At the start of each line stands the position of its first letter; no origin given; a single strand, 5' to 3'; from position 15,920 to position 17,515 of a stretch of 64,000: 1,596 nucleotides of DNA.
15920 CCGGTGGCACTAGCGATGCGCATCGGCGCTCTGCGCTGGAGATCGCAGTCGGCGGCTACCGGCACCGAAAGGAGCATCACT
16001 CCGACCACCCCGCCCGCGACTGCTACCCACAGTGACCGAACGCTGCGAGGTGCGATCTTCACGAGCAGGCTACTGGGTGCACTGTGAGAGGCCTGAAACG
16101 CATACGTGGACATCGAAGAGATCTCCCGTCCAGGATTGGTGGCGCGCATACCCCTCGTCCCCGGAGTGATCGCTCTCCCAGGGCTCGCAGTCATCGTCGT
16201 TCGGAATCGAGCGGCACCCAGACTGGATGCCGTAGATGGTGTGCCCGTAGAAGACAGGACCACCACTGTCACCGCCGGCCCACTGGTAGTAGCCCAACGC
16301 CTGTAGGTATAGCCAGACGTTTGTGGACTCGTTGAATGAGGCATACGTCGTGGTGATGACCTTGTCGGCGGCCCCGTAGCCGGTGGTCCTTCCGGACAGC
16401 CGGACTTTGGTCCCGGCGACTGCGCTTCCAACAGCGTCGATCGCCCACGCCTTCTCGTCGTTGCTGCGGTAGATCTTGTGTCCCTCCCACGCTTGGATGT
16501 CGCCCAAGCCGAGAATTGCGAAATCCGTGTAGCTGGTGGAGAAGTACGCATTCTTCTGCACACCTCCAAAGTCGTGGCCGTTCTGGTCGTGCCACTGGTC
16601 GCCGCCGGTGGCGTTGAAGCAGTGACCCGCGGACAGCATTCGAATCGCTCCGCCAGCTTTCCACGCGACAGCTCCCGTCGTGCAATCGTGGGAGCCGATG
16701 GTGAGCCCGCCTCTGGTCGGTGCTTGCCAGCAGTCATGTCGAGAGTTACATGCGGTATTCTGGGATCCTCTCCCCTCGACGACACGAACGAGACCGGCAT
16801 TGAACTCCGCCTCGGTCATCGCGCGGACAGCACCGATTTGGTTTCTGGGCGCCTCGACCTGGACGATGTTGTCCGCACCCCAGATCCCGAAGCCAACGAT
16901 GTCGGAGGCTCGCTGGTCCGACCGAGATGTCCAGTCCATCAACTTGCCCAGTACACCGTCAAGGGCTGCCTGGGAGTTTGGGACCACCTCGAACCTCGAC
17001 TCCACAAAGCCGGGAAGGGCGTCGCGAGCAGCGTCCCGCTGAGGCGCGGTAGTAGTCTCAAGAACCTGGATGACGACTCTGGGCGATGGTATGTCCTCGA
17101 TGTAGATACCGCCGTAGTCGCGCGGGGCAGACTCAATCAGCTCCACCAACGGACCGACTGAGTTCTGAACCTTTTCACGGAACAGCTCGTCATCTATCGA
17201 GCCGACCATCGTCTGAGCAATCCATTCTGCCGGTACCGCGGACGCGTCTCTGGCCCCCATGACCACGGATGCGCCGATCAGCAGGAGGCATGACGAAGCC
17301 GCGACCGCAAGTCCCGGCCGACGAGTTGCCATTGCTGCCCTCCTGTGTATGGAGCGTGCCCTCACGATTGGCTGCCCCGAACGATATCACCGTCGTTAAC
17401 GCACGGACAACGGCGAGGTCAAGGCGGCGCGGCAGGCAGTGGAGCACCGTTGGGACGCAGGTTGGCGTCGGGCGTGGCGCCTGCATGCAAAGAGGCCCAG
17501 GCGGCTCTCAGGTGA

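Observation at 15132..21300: A roughly 6-kb lower-GC island has split the conserved hisS-aspS pair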

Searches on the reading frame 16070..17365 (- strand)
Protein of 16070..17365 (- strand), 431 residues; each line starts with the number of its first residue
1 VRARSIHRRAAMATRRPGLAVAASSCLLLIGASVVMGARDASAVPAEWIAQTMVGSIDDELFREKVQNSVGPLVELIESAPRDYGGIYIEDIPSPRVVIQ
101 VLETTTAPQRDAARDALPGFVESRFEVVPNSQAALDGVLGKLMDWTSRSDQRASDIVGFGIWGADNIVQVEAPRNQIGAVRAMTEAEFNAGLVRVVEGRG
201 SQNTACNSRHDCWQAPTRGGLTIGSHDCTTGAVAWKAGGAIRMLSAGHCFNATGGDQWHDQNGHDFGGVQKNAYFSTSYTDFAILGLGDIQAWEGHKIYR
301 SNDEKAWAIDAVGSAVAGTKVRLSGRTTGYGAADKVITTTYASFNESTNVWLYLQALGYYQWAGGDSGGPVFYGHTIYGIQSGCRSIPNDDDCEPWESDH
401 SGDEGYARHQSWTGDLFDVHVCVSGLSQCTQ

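Call 3: search_protein_families(library=pfam, proteins=[window:16070-17365:-], max_evalue=0.01)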
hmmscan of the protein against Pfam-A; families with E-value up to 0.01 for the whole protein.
window:16070-17365:- (431 aa): 0 families

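Call 14: find_homologous_proteins(query=window:16070-17365:-, max_evalue=0.001)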
Query window:16070-17365:- (431 aa): 4 proteins with E <= 0.001 among 7500 candidates.
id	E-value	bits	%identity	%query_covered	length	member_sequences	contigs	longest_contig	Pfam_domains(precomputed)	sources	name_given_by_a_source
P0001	2.2e-287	971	100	97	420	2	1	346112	-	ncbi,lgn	-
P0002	4.2e-7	47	32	44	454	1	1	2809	PF02983.20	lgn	-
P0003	1.4e-6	46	27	68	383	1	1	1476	-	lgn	-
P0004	2.7e-5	41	28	67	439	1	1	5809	PF00089.33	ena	-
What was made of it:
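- On S1E (streptogrisin/alpha-lytic) serine protease: One weak hit carries PF02983 (call 14).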

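Call 15: find_encoding_contigs(protein=P0001, flank=10000, max_places=10)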
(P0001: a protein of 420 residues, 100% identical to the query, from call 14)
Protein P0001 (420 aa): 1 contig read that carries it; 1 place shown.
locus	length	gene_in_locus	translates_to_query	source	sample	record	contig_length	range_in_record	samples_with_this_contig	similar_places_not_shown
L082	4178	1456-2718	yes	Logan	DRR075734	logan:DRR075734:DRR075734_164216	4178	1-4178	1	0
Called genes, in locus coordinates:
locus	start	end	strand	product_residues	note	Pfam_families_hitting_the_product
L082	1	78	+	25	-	?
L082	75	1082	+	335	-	PF00665:rve, PF13683:rve_3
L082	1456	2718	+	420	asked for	-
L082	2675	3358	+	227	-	-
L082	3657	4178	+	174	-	?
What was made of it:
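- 15430..16113 (-): Partner gene of the protease. It encodes 227 aa with an N-terminal signal-like hydrophobic segment, an LPPTA motif, and a C-terminal hydrophobic stretch followed by RRR. It overlaps the protease 3' end by 44 nt. Called as a 227-aa gene on Logan contig L082 (call 15).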

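Call 16: search_solved_structures(query=window:16070-17365:-, max_evalue=1, show_alignments=2)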
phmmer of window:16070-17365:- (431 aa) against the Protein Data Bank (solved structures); distinct sequences matched with E-value up to 1: 4.
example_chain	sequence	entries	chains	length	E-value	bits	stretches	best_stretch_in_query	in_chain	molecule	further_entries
1hpg_A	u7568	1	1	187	0.0016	20.6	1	220-385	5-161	Glutamic acid specific protease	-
1sgc_A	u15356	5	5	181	0.12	14.5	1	221-384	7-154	PROTEINASE A | PROTEINASE A (SGPA)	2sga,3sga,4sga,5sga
2sfa_A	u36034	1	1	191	0.2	13.7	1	224-384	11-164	SERINE PROTEINASE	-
7nkg_B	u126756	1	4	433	0.3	13.1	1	291-379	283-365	Methyl-coenzyme M reductase beta subunit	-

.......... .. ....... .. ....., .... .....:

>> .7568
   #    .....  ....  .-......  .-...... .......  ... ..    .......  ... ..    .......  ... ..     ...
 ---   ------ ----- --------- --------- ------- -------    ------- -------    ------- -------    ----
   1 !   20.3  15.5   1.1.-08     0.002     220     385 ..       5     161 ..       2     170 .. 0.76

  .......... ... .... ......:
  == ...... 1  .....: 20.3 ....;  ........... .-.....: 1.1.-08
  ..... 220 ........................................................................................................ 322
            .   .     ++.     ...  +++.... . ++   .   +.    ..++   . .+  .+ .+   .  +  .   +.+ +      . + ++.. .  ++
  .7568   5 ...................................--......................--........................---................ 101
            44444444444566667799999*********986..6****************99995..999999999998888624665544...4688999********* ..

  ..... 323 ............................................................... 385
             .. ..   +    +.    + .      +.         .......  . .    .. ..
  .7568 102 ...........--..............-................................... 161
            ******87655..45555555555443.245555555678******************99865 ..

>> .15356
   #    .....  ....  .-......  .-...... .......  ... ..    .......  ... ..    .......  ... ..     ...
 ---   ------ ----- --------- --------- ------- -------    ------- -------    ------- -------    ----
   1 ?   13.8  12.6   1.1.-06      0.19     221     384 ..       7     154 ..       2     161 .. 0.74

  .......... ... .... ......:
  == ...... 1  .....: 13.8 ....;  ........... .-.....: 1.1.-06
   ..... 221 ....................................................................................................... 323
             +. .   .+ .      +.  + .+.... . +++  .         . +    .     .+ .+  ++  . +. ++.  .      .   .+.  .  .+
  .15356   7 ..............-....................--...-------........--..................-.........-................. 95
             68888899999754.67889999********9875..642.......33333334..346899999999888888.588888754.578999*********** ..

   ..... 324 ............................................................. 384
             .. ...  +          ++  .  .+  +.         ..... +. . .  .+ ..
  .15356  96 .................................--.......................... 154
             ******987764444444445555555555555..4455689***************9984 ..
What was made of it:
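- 16070..17332 (-): Prepro S1E (streptogrisin/alpha-lytic type) serine protease, 420 aa. This allele carries a 30-nt in-frame deletion at about 16151. Alone it matches 1hpg at E 0.0016, with the AGHC and GDSGG motifs aligned (call 16).
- On S1E (streptogrisin/alpha-lytic) serine protease: AGHC and GDSGG align with 1hpg and 1sgc (call 16). The single sequence gives only E 0.0016 (call 16) and no Pfam hit (call 3).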

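Call 24: search_protein_families(library=ncbifam, proteins=[window:16070-17332:-], max_evalue=0.01)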
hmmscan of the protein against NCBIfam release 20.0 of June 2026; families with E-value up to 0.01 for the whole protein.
window:16070-17332:- (420 aa): 0 families
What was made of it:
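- Closest known: Streptogrisin / alpha-lytic protease family. Different: On its own the protein gets no Pfam or NCBIfam hit and only E 0.0016 to 1hpg (calls 3, 16, 24).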

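Call 25: search_protein_representatives(protein=window:16070-17332:-)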
Query: 420 residues. Proteins with E-value up to 0.001 (for the whole library): 279; up to 1e-10: 50; up to 1e-30: 5. The best 150 are listed.
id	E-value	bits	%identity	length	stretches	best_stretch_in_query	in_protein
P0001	6.2e-288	971.0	100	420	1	1-420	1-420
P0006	3.6e-66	240.4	36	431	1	22-413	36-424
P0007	2.1e-57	211.5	35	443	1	53-403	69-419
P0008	1.7e-46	175.5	33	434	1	52-374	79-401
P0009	1.0e-30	123.5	40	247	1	190-415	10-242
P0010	7.1e-26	107.6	32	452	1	64-374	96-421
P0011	2.5e-24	102.5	31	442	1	44-405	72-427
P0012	2.1e-20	89.6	30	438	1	56-398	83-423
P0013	3.2e-19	85.7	31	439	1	52-388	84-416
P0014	3.2e-19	85.6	32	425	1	67-373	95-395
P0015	3.7e-19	85.5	31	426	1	51-374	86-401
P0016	1.3e-18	83.6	32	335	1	70-386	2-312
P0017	3.5e-18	82.2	29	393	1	37-375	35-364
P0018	1.6e-17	80.1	31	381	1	50-378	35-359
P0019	7.4e-17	77.9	30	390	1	7-373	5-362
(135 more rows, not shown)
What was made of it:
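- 16070..17332 (-): The best non-self hit among 1.84e9 representatives is 36% identical (call 25).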

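Call 28: search_solved_structures(query=A1, max_evalue=0.001, show_alignments=1)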
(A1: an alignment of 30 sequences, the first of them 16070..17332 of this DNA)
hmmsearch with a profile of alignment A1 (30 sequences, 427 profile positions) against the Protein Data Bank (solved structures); distinct sequences matched with E-value up to 0.001: 29.
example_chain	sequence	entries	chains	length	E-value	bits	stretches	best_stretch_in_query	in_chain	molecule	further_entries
2sfa_A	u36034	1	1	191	1.4e-31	112.9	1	232-421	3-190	SERINE PROTEINASE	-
1hpg_A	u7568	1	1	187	4.6e-29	104.6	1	232-422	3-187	Glutamic acid specific protease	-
1sgd_E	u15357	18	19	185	1.8e-27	99.3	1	232-422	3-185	Streptogrisin B | Streptogrisin B, Protease B | Streptogrisin B, Proteinase B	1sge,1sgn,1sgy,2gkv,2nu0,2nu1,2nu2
1cso_E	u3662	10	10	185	3.4e-27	98.4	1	232-422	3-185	PROTEINASE B | PROTEINASE B (SGPB) | STREPTOMYCES GRISEUS PROTEINASE B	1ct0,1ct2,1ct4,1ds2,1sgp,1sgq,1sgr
1sgc_A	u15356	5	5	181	4.5e-27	98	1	232-421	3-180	PROTEINASE A | PROTEINASE A (SGPA)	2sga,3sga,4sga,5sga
2pfe_A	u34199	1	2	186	5.3e-24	87.9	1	239-423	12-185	Alkaline serine protease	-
5mrt_A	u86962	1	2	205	1e-23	86.9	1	230-422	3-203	Lytic endopeptidase preproenzyme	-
3ure_A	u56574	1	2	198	2.4e-23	85.7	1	232-416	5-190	Alpha-lytic protease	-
3m7u_A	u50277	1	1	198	9.4e-23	83.8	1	232-419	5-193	Alpha-lytic protease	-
2oua_A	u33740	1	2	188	1e-22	83.7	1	232-420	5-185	Serine protease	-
3urd_A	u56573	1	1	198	3.3e-22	82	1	232-416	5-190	Alpha-lytic protease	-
1gbe_A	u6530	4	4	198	3.5e-22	81.9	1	232-416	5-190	ALPHA-LYTIC PROTEASE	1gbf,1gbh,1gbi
1gba_A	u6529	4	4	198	3.7e-22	81.8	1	232-416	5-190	ALPHA-LYTIC PROTEASE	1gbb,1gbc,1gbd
5mrr_A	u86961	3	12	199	4.2e-22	81.6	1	232-423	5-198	Lytic endopeptidase preproenzyme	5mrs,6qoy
1p01_A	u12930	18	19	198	4.5e-22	81.5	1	232-416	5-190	ALPHA-LYTIC PROTEASE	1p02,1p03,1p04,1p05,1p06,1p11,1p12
2pro_A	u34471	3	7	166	3.9e-05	25.7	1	94-210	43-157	ALPHA-LYTIC PROTEASE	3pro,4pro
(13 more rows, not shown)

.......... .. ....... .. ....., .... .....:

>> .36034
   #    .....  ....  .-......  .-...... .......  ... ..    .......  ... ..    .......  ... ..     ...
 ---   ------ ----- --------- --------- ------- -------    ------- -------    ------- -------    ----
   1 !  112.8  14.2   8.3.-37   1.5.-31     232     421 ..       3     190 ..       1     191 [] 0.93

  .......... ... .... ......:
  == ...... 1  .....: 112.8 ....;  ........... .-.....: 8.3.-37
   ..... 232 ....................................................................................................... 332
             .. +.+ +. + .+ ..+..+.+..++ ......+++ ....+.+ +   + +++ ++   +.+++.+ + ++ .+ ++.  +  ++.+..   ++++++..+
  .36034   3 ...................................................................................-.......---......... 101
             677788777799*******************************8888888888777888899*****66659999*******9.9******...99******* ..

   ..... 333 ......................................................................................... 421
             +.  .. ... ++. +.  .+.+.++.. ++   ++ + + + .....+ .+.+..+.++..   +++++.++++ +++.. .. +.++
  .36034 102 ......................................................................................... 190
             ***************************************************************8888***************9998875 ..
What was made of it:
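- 16070..17332 (-): A family profile matches streptogrisin and alpha-lytic protease chains at 1e-31 to 1e-22 and the alpha-lytic pro-region 2pro at 4e-5 (call 28).
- On S1E (streptogrisin/alpha-lytic) serine protease: A profile of the protein plus 29 homologues matches 2sfa at 1.4e-31, 1hpg at 4.6e-29, SGPB at 1.8e-27 and alpha-lytic protease at about 1e-22 (call 28). Family-profile positions 94-210 match the alpha-lytic pro-region 2pro at 3.9e-5 (call 28).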

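Call 29: search_protein_families(library=pfam, alignment_id=A1, max_evalue=0.001)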
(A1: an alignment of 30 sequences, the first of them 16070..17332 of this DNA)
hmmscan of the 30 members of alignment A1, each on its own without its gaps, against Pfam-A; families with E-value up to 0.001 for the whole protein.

A. member 1, window:16070-17332:- (420 aa): 0 families

B. families by the number of members that match (of 30 scanned): 2 families
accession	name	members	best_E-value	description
PF00089.32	Trypsin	15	3.5e-09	Trypsin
PF13365.12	Trypsin_2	4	5e-06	Trypsin-like peptidase domain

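Call 30: find_homologous_proteins(query=A1, max_evalue=1e-10)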
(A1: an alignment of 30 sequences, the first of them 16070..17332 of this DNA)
Query A1 (30 sequences) (420 aa, profile of the alignment): 7 proteins with E <= 1e-10 among 8000 candidates.
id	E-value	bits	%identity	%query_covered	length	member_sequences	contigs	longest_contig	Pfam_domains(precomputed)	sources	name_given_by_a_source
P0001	4.3e-106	373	100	100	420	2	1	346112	-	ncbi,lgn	-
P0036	8.5e-79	283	26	74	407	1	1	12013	PF13365.13,PF00089.33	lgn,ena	-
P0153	7.0e-38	149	27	41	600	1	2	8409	PF00089.33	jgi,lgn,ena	jgi:hypothetical protein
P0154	5.4e-20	90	24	38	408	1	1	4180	-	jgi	jgi:streptogrisin D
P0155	4.8e-13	67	88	2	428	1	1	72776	-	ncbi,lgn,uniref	ncbi:hypothetical protein [Catellatospora sp. NPDC049609]|uniref:hypothetical protein n=1 Tax=Catell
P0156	2.8e-12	64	34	8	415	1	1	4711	-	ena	-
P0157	3.4e-12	64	44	9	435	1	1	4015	-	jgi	jgi:hypothetical protein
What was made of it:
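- Tried and rejected: It was capped by the candidate limit and missed the best homologues (call 30).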

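Call 31: find_encoding_contigs(protein=P0006, flank=6000, max_places=4)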
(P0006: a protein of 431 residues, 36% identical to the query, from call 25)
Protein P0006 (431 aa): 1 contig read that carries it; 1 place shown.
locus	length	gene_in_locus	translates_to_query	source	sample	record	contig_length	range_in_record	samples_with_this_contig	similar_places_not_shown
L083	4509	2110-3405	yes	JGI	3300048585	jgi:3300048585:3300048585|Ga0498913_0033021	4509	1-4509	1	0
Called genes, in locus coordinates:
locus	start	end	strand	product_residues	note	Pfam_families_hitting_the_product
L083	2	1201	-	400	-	?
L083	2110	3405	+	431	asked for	PF13365:Trypsin_2 (faint)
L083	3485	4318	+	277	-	-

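Call 34: find_encoding_contigs(protein=P0007, flank=6000, max_places=4)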
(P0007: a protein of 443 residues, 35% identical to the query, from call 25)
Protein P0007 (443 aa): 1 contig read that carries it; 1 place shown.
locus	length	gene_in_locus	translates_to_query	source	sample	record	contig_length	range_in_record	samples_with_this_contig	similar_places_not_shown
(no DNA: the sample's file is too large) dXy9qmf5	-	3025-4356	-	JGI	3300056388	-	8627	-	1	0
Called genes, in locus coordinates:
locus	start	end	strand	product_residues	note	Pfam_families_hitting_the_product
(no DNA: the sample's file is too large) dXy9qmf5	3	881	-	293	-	?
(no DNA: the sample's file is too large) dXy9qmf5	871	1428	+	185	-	-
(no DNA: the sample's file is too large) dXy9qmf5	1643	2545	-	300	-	-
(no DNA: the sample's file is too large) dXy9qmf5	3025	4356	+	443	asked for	-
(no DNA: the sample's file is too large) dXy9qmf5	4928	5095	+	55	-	-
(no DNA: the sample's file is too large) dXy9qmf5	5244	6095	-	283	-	PF17289:Terminase_6C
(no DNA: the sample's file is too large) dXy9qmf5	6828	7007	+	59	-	-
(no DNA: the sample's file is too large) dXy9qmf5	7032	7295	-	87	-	PF13560:HTH_31, PF01381:HTH_3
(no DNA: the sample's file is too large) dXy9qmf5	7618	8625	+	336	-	?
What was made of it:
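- P0007 lies near a terminase fragment (call 34).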

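Call 35: find_encoding_contigs(protein=P0008, flank=6000, max_places=4)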
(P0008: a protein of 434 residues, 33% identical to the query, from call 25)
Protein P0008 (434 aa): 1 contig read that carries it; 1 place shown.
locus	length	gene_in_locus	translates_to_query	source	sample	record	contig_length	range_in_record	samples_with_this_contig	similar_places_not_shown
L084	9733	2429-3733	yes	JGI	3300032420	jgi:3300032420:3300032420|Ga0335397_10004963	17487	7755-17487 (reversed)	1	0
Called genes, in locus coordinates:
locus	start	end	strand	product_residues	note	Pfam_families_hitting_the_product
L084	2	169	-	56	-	?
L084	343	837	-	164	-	-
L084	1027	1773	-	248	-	-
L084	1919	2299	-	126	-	-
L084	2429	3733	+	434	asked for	-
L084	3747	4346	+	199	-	-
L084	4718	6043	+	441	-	PF13701:DDE_Tnp_1_4, PF01609:DDE_Tnp_1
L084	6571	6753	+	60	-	-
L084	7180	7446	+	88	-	-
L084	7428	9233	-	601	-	-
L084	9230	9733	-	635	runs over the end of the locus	-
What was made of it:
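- The homologous cassette in L084 also lies beside a transposase (call 35).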

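Call 42: find_related_loci(query=A2, collection=viral_contigs, flank=6000)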
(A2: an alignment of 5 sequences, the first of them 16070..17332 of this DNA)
Query A2 (420 aa) in viral_contigs; peptide patterns used: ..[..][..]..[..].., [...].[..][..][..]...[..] (x = any residue, [..] = any of these).
35 stretches matched a pattern; 1 encode a relative of the query (tblastn E <= 1e-3); 1 distinct loci.
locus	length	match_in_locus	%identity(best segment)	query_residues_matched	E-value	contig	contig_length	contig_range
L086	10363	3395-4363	32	52-374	4e-50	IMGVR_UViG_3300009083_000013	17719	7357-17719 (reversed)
